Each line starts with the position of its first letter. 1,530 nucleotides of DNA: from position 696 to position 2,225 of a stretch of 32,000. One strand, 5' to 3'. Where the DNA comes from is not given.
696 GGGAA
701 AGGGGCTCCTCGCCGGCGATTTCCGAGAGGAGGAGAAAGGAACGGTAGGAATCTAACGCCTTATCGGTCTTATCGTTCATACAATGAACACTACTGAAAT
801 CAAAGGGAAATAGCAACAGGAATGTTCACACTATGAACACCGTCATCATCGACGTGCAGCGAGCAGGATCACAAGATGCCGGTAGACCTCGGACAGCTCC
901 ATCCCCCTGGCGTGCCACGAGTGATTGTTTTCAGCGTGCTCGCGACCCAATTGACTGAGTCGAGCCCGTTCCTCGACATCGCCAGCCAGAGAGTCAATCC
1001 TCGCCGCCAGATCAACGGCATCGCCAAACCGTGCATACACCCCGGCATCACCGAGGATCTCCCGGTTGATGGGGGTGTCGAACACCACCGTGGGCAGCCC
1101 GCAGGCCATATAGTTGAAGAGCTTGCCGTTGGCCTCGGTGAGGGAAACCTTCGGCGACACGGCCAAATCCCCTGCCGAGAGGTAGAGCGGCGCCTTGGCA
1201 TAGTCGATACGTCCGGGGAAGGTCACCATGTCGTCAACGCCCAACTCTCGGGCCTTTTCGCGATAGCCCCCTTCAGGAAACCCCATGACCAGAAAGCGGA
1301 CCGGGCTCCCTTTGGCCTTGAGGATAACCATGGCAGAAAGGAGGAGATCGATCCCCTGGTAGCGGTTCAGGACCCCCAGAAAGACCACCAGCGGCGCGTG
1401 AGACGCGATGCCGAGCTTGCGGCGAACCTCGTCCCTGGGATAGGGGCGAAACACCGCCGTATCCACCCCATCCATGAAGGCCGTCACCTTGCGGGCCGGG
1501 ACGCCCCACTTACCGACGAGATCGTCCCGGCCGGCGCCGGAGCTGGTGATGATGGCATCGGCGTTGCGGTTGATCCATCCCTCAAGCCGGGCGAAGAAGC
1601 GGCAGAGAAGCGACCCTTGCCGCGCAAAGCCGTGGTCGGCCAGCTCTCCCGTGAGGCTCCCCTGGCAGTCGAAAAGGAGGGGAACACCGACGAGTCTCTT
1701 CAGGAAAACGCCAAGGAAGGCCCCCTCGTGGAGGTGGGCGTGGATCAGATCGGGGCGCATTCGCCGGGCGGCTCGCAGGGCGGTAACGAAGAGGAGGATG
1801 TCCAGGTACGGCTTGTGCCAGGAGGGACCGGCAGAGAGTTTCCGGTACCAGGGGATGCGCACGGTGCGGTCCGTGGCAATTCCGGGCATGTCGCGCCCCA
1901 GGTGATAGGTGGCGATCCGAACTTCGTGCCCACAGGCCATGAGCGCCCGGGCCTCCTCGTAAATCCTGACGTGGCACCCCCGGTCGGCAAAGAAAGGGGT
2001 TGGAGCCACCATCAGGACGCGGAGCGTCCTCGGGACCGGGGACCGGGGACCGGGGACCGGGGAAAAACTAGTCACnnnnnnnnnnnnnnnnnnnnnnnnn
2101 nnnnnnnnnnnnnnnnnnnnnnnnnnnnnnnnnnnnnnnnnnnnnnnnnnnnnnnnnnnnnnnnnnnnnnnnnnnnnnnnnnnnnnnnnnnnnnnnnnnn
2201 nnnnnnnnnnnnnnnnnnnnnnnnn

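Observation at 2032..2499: Four-helix-bundle (rRNA-IVS-protein/Avd-like) gene bracketed by inverted (GGGGACC)4 arrays, wedged into a glycosyltransferase operon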

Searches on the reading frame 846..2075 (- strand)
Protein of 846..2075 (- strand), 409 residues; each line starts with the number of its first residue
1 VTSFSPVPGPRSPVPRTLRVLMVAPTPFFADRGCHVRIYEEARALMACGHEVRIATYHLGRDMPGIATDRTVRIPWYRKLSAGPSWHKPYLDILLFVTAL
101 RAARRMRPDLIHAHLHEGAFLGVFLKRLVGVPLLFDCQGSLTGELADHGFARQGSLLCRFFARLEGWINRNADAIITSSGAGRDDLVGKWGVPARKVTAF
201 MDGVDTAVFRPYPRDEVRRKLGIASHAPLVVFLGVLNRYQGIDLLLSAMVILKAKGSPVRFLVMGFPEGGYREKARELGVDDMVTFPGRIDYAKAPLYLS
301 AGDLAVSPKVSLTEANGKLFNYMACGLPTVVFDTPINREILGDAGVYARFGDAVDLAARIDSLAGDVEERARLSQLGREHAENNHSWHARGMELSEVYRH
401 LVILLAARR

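Call 8: search_protein_families(library=pfam, proteins=[window:846-2075:-])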
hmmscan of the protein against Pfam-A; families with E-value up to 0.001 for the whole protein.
window:846-2075:- (409 aa): 5 families
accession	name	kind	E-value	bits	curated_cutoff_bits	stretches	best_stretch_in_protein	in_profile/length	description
PF13579.12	Glyco_trans_4_4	-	1.1e-26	94.5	29.7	1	33-199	2-154/158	Glycosyl transferase 4-like domain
PF00534.26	Glycos_transf_1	-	8.5e-22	77.9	26.4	1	214-379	2-171/172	Glycosyl transferases group 1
PF13692.12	Glyco_trans_1_4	-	3.6e-19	69.9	27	1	228-365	2-141/142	Glycosyl transferases group 1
PF13439.12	Glyco_transf_4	-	3e-18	66.9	28.5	1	33-207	3-169/170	Glycosyltransferase Family 4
PF13524.12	Glyco_trans_1_2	-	2.1e-08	34.7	25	1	260-394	16-142/144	Glycosyl transferase-like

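Call 15: search_protein_families(library=ncbifam, proteins=[window:846-2012:-])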
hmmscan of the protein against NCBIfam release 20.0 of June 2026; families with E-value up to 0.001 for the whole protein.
window:846-2012:- (388 aa): 18 families
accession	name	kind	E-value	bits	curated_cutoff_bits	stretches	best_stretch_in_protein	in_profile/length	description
TIGR04063.1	stp3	hypoth_equivalog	1.5e-34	119.6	442.05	1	81-381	87-396/397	TIGR04063 family PEP-CTERM/XrtA system glycosyltransferase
TIGR03449.1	mycothiol_MshA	equivalog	1.6e-21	76.7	462.5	1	81-381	97-404/406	D-inositol-3-phosphate glycosyltransferase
TIGR02149.1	glgA_Coryne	subfamily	1.4e-16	60.7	302.4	1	88-232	85-230/391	glycogen synthase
NF053787.1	GlcN_PG_synth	equivalog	2.4e-15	56.2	480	1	148-381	141-360/361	N-acetylglucosaminyl phosphatidylglycerol synthase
NF041876.1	EPS_EpsE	equivalog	1.8e-14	53.8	400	1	177-366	190-382/389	exopolysaccharide biosynthesis GT4 family glycosyltransferase EpsE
NF007640.0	PRK10307.1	subfamily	9.3e-14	51.1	276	1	128-365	150-392/411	WcaI family glycosyltransferase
TIGR03088.1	stp2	hypoth_equivalog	2.1e-12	46.8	409.05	1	71-380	66-373/374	TIGR03088 family PEP-CTERM/XrtA system glycosyltransferase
TIGR04047.1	MSMEG_0565_glyc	hypoth_equivalog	3e-11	43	259.85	1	149-378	137-372/373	MSMEG_0565 family glycosyltransferase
NF038298.1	EPS_HpsO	equivalog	4.1e-10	39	575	1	143-380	139-387/388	hormogonium polysaccharide biosynthesis glycosyltransferase HpsO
NF038295.1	EPS_HpsP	equivalog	1.8e-09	37.1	550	1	182-380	184-387/388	hormogonium polysaccharide biosynthesis glycosyltransferase HpsP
TIGR04157.1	glyco_rSAM_CFB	subfamily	8.8e-09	34.8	400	1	148-285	167-305/406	TIGR04157 family glycosyltransferase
NF047684.1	TeichurnBiosyTuaC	equivalog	4e-07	29.3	550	1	183-321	194-329/391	teichuronic acid biosynthesis protein TuaC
TIGR03999.1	thiol_BshA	equivalog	1.3e-06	27.6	273.7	1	173-379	166-372/375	N-acetyl-alpha-D-glucosaminyl L-malate synthase BshA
TIGR03087.1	stp1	hypoth_equivalog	3.8e-06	26.3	316.65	1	173-375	195-392/397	TIGR03087 family PEP-CTERM/XrtA system glycosyltransferase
NF038229.1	Glyco4_Geo_Pelo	equivalog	4.1e-05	22.8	400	1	80-381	49-337/338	GPMC system family 4 glycosyltransferase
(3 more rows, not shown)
